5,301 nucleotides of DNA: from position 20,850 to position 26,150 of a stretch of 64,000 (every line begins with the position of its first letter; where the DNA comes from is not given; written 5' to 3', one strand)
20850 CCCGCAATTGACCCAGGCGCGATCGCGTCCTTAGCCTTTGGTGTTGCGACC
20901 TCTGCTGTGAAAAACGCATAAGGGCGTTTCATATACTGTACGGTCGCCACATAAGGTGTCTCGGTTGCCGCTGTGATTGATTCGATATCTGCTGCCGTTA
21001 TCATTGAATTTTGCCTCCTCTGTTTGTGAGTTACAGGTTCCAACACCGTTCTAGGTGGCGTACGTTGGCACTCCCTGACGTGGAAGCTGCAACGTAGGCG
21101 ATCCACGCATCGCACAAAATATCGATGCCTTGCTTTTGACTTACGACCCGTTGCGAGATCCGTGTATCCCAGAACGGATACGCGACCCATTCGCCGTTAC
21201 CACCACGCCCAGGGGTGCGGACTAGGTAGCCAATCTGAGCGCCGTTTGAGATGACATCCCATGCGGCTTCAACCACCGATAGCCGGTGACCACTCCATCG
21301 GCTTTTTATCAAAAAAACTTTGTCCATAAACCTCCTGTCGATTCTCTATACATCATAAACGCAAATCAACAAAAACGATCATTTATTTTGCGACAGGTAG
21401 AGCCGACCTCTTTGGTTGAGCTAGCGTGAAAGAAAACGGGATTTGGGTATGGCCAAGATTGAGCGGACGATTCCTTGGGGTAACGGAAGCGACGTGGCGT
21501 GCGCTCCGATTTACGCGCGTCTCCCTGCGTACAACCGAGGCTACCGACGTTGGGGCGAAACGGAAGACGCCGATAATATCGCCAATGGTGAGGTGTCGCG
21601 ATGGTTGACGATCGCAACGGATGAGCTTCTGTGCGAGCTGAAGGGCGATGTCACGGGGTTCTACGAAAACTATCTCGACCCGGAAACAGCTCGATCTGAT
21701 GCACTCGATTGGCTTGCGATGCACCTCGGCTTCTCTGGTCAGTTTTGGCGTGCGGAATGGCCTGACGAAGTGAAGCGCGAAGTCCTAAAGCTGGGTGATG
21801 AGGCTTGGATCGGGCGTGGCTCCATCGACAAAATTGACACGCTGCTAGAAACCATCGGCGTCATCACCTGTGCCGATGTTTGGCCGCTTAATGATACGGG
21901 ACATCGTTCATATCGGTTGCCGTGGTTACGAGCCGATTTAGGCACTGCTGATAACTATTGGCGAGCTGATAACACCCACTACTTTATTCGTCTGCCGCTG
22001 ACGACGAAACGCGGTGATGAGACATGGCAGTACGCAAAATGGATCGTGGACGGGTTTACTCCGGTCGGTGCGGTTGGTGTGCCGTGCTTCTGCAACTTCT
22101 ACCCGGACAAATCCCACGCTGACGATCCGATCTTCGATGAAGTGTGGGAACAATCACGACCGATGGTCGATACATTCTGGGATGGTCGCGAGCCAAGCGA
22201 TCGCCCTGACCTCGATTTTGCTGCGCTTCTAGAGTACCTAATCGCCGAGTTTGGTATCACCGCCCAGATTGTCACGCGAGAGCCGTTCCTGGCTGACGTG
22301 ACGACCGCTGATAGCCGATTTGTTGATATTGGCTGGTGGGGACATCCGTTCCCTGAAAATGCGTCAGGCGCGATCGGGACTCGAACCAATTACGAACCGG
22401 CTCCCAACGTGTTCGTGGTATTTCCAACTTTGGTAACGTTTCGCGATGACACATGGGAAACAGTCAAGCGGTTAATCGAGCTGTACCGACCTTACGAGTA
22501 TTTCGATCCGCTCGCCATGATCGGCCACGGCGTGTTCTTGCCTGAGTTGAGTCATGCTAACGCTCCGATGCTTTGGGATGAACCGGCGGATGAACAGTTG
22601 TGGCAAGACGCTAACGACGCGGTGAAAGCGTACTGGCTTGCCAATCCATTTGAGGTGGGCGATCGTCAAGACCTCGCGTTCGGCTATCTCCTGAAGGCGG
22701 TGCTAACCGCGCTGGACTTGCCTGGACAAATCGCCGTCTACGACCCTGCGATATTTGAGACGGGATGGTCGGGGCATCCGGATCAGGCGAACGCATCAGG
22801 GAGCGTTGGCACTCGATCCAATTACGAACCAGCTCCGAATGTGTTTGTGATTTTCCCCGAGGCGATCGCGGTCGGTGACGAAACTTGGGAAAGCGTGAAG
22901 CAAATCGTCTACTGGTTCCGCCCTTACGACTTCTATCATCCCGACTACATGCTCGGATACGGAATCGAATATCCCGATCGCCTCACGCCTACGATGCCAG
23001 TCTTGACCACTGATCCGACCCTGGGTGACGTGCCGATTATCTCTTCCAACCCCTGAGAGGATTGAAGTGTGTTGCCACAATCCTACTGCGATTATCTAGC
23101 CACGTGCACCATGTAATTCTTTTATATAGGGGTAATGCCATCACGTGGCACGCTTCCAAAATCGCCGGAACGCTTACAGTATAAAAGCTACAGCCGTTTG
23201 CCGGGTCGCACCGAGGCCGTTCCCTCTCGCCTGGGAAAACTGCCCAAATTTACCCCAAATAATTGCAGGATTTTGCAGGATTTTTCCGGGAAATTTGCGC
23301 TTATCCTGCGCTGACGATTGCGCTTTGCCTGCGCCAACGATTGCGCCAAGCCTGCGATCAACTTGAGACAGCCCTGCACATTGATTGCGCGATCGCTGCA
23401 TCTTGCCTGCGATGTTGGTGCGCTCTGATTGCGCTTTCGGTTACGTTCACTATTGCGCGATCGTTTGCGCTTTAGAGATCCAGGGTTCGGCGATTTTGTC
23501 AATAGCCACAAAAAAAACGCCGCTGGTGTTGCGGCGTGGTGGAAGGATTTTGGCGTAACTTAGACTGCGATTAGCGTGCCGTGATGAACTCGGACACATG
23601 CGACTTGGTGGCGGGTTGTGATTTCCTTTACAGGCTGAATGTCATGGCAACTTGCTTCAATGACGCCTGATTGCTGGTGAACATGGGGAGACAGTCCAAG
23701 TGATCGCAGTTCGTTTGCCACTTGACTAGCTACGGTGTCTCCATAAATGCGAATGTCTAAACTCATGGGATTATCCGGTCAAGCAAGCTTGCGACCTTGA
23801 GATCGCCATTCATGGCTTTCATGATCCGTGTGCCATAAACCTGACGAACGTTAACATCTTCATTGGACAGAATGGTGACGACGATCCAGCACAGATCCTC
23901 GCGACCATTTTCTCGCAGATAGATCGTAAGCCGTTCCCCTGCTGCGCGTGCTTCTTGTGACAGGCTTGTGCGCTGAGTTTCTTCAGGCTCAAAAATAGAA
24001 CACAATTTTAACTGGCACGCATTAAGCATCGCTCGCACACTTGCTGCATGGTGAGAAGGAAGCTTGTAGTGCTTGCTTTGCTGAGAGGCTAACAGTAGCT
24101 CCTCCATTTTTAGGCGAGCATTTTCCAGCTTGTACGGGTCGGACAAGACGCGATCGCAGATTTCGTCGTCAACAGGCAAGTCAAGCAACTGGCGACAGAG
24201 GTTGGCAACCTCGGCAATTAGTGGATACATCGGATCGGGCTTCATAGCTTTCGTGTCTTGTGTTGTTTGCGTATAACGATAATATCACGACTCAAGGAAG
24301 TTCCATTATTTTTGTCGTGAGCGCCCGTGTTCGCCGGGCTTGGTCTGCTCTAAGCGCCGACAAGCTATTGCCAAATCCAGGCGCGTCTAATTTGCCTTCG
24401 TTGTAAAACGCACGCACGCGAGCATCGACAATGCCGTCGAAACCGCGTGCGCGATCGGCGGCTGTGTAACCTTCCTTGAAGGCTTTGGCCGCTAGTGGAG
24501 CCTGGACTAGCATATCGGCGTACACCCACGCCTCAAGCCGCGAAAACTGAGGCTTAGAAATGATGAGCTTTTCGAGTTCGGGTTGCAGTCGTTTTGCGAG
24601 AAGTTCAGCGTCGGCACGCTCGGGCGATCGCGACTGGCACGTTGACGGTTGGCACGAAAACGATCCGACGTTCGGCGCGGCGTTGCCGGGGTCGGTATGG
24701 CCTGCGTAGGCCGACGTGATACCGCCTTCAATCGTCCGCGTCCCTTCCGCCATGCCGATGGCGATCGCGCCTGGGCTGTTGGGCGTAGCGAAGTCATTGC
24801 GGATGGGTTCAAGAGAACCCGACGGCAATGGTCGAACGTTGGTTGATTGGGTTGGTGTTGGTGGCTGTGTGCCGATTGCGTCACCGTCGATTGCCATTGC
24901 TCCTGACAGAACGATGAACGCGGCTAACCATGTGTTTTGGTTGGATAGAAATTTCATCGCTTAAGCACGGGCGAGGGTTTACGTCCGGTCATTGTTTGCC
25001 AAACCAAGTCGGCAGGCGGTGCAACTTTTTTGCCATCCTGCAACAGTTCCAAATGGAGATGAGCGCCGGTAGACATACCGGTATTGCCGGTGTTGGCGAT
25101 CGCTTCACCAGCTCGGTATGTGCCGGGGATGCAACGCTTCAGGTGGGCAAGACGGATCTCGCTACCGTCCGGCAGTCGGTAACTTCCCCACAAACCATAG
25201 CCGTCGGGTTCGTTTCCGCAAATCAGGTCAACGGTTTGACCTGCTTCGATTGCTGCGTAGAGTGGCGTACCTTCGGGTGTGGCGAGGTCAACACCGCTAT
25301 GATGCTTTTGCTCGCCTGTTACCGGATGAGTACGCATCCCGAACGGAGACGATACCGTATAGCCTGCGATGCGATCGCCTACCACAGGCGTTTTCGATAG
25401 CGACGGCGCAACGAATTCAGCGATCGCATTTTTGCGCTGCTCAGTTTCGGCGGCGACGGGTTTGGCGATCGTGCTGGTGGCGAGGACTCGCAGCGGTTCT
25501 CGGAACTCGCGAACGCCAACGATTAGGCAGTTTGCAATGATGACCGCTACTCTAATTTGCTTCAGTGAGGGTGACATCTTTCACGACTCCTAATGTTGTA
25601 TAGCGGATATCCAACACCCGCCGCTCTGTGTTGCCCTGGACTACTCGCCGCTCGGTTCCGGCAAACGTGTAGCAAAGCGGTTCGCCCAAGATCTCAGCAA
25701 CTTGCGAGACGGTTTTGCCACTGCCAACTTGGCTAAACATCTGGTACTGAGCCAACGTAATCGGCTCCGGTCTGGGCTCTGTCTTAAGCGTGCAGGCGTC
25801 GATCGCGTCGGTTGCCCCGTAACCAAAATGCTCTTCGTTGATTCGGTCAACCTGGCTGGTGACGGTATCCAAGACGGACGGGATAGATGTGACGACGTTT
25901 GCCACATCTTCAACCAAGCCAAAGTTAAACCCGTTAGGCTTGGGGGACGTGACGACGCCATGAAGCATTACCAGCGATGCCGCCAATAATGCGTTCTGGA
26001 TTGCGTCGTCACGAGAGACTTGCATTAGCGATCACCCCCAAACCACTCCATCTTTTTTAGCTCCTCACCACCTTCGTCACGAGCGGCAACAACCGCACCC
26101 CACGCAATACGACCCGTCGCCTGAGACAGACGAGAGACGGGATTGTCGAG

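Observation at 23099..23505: Non-coding module with TTGCG motifs phased at about one helical turn (array 1)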

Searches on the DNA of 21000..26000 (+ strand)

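Call 16: search_dna_similar(query=window:21000-26000:+, collection=phages, mode=distant)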
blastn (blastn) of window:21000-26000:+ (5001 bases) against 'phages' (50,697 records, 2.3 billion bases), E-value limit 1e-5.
No match.

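Call 91: search_dna_similar(query=window:23090-23520:+, collection=plasmids, mode=distant, max_evalue=0.01)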
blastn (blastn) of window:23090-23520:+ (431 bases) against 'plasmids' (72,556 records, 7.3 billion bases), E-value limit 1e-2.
No match.

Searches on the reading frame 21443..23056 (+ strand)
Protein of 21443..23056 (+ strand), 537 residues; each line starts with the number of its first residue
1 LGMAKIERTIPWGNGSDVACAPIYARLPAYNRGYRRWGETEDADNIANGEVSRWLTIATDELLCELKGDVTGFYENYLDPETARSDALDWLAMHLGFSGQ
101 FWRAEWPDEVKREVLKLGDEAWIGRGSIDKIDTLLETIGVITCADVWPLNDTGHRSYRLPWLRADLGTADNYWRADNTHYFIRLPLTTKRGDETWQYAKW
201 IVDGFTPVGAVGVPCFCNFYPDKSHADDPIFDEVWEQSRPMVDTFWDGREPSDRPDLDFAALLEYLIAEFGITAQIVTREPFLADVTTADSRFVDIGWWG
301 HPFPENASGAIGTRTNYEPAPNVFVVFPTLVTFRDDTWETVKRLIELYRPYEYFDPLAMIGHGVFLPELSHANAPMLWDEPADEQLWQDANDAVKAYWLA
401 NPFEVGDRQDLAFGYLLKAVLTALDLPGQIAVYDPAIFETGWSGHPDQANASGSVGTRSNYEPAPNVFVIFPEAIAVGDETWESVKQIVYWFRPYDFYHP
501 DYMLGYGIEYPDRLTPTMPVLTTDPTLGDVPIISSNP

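Call 17: search_dna_similar(query=window:21443-23056:+, collection=phages, mode=protein)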
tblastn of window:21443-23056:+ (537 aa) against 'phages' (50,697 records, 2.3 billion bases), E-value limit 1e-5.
Records with a match: 6; places in all: 6; records where one place covers at least 80% of the query: 0.
Best place of each record, by identity: <60% 6.
By first word of the organism name: Cyanophage 5; Leptolyngbya 1.
By host as written in the record: Parasynechococcus marenigrum WH 8102 3; Synechococcus sp. CC9605 2; Leptolyngbya boryana (basionym: Plectonema boryanum) 1.
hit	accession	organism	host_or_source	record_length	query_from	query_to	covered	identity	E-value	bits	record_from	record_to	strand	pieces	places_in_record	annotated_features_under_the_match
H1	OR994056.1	Leptolyngbya phage Lbo402-yong5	Leptolyngbya boryana (basionym: ...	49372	48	233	35%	27.8%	2e-9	67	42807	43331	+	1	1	tail protein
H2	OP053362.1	Cyanophage S-TIM54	Parasynechococcus marenigrum WH 8102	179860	35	116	15%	39.0%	2e-9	67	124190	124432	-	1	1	virion structural protein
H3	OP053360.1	Cyanophage S-TIM66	Synechococcus sp. CC9605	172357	44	116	14%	35.6%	1e-6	57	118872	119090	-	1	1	virion structural protein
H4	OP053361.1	Cyanophage S-TIM61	Synechococcus sp. CC9605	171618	44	116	14%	35.6%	1e-6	57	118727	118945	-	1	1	virion structural protein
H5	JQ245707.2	Cyanophage S-TIM5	Parasynechococcus marenigrum WH 8102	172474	44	116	14%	34.2%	4e-6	56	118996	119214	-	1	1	virion structural protein and packaging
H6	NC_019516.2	Cyanophage S-TIM5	Parasynechococcus marenigrum WH 8102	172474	44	116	14%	34.2%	4e-6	56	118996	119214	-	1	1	virion structural protein and packaging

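Call 19: search_protein_families(library=phrogs, proteins=[window:21443-23056:+], max_evalue=0.01)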
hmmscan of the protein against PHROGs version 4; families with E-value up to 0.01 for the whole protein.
window:21443-23056:+ (537 aa): 2 families
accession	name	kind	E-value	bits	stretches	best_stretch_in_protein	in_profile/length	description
phrog_48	-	tail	1.9e-05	24.9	1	68-116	37-83/478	tail protein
phrog_32946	-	tail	0.004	18.1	1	21-135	14-118/191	tail protein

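Call 38: find_related_loci(query=window:21443-23056:+, collection=viral_contigs, flank=6000)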
Query window:21443-23056:+ (537 aa) in viral_contigs; peptide patterns used: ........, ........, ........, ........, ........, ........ (x = any residue, [..] = any of these).
No stretch of DNA in the collection matches any of the patterns.

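Call 47: find_homologous_proteins(query=window:21443-23056:+)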
Query window:21443-23056:+ (537 aa): 2 proteins with E <= 0.001 among 6729 candidates.
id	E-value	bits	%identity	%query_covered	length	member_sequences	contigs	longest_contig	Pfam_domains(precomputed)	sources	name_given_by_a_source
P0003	0.0e+0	1230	96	99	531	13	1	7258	PF09684.16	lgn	-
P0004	6.3e-127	443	54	69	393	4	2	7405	PF09684.16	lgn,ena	-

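Call 48: find_encoding_contigs(protein=P0004, flank=10000)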
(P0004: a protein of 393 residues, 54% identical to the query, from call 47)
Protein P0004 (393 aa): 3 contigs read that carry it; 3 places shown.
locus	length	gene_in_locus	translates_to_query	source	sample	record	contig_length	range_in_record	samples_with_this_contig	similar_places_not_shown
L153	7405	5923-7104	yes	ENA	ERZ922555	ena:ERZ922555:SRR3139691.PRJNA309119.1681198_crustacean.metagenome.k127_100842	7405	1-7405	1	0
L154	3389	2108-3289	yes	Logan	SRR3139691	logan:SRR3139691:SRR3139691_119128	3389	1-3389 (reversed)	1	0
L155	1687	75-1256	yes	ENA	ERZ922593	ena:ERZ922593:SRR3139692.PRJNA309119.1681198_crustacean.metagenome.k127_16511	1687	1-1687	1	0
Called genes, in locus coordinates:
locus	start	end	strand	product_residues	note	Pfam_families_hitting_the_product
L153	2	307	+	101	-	?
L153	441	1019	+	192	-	-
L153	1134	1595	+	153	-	-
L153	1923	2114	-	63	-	PF04485:NblA (weak)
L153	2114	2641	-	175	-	-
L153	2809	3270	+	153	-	PF07030:Phage_Mu_Gp36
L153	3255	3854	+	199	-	-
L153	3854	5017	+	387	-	PF04865:Baseplate_J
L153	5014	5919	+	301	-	-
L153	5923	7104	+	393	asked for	PF09684:Tail_P2_I (weak)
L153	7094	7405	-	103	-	?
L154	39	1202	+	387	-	PF04865:Baseplate_J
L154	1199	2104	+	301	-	-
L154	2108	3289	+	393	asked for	PF09684:Tail_P2_I (weak)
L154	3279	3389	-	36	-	?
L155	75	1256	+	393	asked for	PF09684:Tail_P2_I (weak)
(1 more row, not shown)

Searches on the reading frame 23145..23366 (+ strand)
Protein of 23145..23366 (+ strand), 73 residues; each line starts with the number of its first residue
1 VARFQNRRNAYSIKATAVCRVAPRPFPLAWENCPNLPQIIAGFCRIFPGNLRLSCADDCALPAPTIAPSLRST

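Call 102: search_protein_families(library=pfam, proteins=[window:23145-23366:+], max_evalue=0.1)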
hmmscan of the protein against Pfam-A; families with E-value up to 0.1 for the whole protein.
window:23145-23366:+ (73 aa): 0 families

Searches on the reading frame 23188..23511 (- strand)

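Call 102: search_protein_families(library=pfam, proteins=[window:23188-23511:-], max_evalue=0.1)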
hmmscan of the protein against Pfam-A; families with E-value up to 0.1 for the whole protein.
window:23188-23511:- (107 aa): 1 family
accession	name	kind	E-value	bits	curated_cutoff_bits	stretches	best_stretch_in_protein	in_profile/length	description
PF12331.14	Rad26-like_helical_rpts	-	0.078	12.8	29.9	1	16-65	12-60/215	Rad26-like, helical repeats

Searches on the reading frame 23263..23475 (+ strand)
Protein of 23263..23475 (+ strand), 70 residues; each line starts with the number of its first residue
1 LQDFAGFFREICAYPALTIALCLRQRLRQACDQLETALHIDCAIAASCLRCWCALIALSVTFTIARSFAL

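Call 102: search_protein_families(library=pfam, proteins=[window:23263-23475:+], max_evalue=0.1)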
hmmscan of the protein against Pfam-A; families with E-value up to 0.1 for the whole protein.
window:23263-23475:+ (70 aa): 1 family
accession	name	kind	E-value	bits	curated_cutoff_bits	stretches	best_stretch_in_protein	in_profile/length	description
PF05313.17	Pox_P21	-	0.066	13.2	27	1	13-65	97-148/189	Poxvirus P21 membrane protein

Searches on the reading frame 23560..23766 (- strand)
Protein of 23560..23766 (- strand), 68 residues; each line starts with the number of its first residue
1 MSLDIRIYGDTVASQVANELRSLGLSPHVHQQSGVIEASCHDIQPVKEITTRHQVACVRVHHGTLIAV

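Call 19: search_protein_families(library=phrogs, proteins=[window:23560-23766:-], max_evalue=0.01)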
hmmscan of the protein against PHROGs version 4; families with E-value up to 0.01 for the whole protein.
window:23560-23766:- (68 aa): 0 families

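Call 32: search_protein_families(library=pfam, proteins=[window:23560-23766:-], max_evalue=0.01)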
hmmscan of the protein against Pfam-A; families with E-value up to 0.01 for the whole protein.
window:23560-23766:- (68 aa): 0 families

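Call 53: search_solved_structures(query=window:23560-23766:-, max_evalue=1)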
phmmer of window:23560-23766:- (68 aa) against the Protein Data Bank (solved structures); distinct sequences matched with E-value up to 1: 1.
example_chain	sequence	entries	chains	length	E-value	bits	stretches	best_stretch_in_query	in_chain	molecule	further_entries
1vrq_A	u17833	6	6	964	0.42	14.4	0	8-55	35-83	Sarcosine oxidase alpha subunit | Subunit alpha of sarcosine oxidase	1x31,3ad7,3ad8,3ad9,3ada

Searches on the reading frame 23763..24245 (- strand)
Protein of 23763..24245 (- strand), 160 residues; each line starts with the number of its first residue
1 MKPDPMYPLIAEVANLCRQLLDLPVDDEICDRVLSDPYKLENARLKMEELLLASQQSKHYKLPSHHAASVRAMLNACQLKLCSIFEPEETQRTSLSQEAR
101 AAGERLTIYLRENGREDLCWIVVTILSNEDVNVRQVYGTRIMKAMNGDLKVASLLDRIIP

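Call 19: search_protein_families(library=phrogs, proteins=[window:23763-24245:-], max_evalue=0.01)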
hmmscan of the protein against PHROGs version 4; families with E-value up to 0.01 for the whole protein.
window:23763-24245:- (160 aa): 0 families

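Call 27: find_encoding_contigs(protein=window:23763-24245:-, flank=10000, max_places=10)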
Protein window:23763-24245:- (160 aa): 16 contigs read that carry it; 10 places shown.
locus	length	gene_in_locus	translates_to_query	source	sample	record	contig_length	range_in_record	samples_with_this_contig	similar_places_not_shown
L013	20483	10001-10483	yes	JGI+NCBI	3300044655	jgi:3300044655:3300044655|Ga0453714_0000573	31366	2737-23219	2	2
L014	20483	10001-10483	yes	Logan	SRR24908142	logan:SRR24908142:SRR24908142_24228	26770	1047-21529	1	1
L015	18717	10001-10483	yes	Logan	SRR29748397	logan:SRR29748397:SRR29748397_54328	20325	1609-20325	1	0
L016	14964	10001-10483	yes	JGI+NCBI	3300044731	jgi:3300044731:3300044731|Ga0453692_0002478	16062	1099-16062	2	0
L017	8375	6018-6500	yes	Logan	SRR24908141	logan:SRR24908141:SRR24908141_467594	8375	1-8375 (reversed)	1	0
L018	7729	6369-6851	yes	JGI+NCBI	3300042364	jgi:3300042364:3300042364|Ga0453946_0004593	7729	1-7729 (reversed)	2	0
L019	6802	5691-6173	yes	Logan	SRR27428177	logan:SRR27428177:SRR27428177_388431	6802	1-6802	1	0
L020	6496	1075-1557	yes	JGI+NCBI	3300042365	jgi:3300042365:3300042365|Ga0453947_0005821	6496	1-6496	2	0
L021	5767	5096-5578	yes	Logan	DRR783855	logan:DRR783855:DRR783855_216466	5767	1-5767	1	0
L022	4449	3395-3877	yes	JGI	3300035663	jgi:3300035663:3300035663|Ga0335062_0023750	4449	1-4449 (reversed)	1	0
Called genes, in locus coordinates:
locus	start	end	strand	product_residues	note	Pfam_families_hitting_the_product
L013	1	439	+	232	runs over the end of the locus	-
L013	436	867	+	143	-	-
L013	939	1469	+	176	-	-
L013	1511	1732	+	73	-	-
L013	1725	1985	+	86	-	-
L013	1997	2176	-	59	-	-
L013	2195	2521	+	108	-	-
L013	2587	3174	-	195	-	PF22769:DCD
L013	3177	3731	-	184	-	-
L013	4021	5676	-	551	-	PF00270:DEAD, PF04851:ResIII, PF18766:SWI2_SNF2, PF00271:Helicase_C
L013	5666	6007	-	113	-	PF06806:DUF1233 (weak)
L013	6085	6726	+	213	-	-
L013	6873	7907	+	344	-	PF01935:DUF87 (weak)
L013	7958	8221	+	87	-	-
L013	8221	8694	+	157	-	-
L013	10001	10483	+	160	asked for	-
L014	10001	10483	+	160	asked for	-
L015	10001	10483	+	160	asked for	-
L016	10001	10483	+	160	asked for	-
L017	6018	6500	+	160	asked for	-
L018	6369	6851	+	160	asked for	-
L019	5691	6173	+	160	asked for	-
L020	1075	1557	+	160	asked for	-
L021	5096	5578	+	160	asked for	-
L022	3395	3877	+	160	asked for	-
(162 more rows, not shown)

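Call 32: search_protein_families(library=pfam, proteins=[window:23763-24245:-], max_evalue=0.01)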
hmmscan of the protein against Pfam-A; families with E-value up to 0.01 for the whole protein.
window:23763-24245:- (160 aa): 1 family
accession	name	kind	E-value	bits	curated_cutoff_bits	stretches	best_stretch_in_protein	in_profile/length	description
PF11951.13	Fungal_trans_2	-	0.0012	18.2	21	1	3-120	193-314/384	Fungal specific transcription factor domain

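Call 52: search_solved_structures(query=window:23763-24245:-, max_evalue=1)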
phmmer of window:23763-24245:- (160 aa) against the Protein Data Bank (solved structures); distinct sequences matched with E-value up to 1: 6.
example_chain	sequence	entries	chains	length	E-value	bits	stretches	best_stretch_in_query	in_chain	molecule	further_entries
2koo_A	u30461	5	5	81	0.17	15.2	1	9-76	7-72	Acyl carrier protein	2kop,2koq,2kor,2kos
2cnr_A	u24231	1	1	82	0.17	15.2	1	9-76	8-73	ACYL CARRIER PROTEIN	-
3u5m_A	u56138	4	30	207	0.33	14.3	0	51-112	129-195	E3 ubiquitin-protein ligase TRIM33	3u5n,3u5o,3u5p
8bd8_A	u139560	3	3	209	0.34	14.3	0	51-112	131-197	E3 ubiquitin-protein ligase TRIM33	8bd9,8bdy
4ic4_A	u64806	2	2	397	0.68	13.3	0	83-137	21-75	Oxysterol-binding protein homolog 3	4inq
7e0e_A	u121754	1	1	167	0.74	13.2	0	74-123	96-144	Interferon alpha-2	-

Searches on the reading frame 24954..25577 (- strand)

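Call 19: search_protein_families(library=phrogs, proteins=[window:24954-25577:-], max_evalue=0.01)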
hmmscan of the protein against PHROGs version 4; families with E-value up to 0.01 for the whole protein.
window:24954-25577:- (207 aa): 22 families
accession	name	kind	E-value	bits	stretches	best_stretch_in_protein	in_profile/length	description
phrog_6700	-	lysis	7.1e-18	64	1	66-188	2599-2721/2898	endolysin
phrog_7767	-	other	5.4e-16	59.9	1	72-191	3-119/194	metallo-endopeptidase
phrog_37190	-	other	1.3e-15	58.5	1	74-187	122-234/244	peptidase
phrog_3578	-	lysis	1.4e-13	52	1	72-180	213-338/405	endolysin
phrog_10030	-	tail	8.6e-13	47.5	1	90-189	1911-2016/2105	tail length tape measure protein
phrog_3572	-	lysis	2.5e-12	47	1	66-179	454-573/653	endolysin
phrog_16615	-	other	5.4e-11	43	1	83-189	409-515/529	peptidase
phrog_880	-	lysis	1e-10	42.6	1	72-179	14-120/435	endolysin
phrog_21656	-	other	1.8e-10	40.5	1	88-186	632-737/1022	peptidase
phrog_23188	-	tail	1.8e-09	35.7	1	72-182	3137-3253/5002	tail length tape measure protein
phrog_1067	-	head and packaging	2.1e-09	37.4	1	63-184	739-850/991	minor head protein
phrog_3084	-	lysis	3.4e-09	37.2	1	72-183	9-121/468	endolysin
phrog_4070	-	tail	1.6e-08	34.2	1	73-180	605-711/989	tail length tape measure protein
phrog_5453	-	unknown function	2e-08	34.6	1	65-178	565-689/863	-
phrog_33207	-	other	9.4e-08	33.2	1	72-180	10-117/240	metallo-endopeptidase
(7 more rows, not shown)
